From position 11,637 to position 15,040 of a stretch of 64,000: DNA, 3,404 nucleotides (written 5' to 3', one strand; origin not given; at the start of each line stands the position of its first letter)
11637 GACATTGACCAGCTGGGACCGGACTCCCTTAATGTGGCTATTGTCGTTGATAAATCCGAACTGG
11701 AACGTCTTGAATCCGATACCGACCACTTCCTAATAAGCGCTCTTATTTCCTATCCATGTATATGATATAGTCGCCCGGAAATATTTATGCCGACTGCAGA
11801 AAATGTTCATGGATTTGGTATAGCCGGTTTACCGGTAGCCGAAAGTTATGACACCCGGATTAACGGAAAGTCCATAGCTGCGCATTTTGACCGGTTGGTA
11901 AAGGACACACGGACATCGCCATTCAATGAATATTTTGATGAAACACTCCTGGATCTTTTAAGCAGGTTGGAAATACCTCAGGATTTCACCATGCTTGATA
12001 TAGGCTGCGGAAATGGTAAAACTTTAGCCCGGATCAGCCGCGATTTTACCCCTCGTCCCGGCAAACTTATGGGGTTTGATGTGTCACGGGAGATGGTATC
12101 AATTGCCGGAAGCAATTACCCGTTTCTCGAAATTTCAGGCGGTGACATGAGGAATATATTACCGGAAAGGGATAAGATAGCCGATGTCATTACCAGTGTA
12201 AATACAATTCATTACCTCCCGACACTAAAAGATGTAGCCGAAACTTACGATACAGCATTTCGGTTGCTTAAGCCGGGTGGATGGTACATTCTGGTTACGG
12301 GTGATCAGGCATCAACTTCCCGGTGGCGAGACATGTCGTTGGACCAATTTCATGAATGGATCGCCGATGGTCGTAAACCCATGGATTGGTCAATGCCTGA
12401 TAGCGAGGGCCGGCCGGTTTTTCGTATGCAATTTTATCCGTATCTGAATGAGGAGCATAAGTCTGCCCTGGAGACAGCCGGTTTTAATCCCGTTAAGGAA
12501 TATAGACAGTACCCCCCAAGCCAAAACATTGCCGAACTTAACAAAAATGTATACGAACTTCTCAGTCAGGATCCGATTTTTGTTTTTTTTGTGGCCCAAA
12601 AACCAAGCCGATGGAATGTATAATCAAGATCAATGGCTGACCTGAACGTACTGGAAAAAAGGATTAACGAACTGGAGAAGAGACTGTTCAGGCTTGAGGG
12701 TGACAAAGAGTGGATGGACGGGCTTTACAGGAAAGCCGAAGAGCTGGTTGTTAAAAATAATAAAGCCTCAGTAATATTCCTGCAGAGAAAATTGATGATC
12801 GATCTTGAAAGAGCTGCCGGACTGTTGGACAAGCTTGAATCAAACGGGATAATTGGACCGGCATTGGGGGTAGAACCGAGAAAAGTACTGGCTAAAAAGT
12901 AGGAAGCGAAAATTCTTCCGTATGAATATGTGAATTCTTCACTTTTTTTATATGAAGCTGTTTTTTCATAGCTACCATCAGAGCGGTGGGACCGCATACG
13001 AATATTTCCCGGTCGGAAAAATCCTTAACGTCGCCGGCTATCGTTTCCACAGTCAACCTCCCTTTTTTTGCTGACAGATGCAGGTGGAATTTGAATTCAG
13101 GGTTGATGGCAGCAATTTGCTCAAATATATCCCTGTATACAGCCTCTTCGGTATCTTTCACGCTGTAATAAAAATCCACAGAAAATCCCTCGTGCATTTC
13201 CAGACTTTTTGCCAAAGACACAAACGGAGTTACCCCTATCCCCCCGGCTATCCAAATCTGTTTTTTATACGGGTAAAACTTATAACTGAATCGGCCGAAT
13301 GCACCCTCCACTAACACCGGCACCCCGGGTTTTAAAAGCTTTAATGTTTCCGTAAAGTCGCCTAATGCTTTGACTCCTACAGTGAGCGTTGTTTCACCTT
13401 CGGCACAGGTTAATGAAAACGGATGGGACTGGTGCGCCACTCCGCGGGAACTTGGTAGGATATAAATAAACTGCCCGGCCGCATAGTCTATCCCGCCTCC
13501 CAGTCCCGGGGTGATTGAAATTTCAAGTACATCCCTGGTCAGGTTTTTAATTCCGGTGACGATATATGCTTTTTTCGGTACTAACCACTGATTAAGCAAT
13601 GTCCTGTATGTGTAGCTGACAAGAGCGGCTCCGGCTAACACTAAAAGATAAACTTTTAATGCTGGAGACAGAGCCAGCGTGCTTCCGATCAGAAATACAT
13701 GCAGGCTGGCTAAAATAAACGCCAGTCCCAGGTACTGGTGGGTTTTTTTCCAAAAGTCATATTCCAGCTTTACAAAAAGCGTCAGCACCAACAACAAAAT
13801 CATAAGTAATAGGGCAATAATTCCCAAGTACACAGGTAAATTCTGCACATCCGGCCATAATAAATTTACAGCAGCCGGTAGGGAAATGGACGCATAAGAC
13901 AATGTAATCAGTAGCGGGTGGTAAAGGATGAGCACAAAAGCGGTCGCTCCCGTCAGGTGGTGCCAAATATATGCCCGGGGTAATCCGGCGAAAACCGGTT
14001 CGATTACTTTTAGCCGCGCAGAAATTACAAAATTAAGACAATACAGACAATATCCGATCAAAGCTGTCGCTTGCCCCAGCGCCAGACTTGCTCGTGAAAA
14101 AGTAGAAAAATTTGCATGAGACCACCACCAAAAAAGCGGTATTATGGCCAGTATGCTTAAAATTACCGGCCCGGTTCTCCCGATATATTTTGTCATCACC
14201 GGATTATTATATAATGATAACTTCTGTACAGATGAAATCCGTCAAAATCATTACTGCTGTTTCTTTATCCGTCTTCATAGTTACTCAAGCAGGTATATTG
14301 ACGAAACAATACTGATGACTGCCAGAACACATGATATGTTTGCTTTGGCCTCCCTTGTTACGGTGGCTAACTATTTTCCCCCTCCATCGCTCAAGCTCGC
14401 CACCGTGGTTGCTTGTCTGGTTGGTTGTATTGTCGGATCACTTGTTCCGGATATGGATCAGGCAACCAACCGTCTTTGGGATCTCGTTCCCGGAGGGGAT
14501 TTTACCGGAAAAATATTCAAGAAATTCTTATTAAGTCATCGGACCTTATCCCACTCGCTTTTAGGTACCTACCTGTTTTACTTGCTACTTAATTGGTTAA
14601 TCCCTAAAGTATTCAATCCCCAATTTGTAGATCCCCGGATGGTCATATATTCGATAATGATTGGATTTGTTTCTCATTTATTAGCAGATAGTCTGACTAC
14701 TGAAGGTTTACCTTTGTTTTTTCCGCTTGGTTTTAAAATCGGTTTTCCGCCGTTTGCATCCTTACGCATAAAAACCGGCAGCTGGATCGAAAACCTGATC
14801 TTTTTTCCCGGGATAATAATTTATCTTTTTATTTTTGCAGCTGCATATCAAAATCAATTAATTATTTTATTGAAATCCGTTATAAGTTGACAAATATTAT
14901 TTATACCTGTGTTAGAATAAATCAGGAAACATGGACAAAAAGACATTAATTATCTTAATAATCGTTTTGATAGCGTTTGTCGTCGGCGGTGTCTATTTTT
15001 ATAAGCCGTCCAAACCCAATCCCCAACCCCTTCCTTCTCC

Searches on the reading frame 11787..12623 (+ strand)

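Call 15: search_protein_families(library=pfam, proteins=[window:11787-12623:+], max_evalue=0.001)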
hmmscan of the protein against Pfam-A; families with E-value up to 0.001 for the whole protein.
window:11787-12623:+ (278 aa): 6 families
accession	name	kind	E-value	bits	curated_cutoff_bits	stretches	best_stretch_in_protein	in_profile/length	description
PF13649.12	Methyltransf_25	-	4.4e-15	56.6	27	1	70-165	2-97/97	Methyltransferase domain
PF08241.18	Methyltransf_11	-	5.8e-15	56.1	21.2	1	70-168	1-94/95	Methyltransferase domain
PF13489.12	Methyltransf_23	-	6e-15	55.8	27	1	47-237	2-163/164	Methyltransferase domain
PF08242.18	Methyltransf_12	-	1.1e-12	48.9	30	1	70-166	1-97/98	Methyltransferase domain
PF13847.12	Methyltransf_31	-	6.8e-12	45.7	27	1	67-173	5-113/145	Methyltransferase domain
PF01209.24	Ubie_methyltran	-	0.0001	22.2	20.1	1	68-170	50-152/233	ubiE/COQ5 methyltransferase family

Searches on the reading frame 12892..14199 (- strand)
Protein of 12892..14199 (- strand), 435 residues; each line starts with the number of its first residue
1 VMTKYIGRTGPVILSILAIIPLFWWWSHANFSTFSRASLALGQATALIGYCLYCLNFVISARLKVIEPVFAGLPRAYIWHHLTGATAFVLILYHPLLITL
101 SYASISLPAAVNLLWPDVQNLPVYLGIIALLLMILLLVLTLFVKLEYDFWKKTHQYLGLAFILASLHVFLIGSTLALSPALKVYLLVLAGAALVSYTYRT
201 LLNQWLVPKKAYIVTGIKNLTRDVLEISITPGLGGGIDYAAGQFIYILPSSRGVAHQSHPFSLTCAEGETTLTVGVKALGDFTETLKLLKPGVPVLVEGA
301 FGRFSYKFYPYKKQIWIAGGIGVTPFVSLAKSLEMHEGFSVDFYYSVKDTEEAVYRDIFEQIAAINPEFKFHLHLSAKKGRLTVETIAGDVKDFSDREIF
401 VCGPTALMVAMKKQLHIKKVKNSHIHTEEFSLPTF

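Call 15: search_protein_families(library=pfam, proteins=[window:12892-14199:-], max_evalue=0.001)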
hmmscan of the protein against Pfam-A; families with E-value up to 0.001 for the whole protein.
window:12892-14199:- (435 aa): 4 families
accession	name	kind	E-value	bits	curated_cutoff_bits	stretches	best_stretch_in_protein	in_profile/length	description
PF01794.25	Ferric_reduct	-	2e-12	47.7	28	1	46-164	2-120/121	Ferric reductase like transmembrane component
PF08022.18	FAD_binding_8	-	4.4e-08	33.6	22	1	218-287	10-79/109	FAD-binding domain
PF00175.26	NAD_binding_1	-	5.7e-07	30.6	22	1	317-412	2-108/109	Oxidoreductase NAD-binding domain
PF08030.17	NAD_binding_6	-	0.00029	21.4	22.2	0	316-379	6-78/156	Ferric reductase NAD binding domain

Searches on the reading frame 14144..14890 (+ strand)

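Call 15: search_protein_families(library=pfam, proteins=[window:14144-14890:+], max_evalue=0.001)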
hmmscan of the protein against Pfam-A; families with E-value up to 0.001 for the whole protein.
window:14144-14890:+ (248 aa): 2 families
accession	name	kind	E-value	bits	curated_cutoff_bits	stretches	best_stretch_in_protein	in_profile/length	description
PF04307.19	YdjM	-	1.9e-22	80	29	1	58-235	1-171/176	YdjM inner membrane protein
PF13803.12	DUF4184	-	3.3e-05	24.2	25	0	163-186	103-126/229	Domain of unknown function (DUF4184)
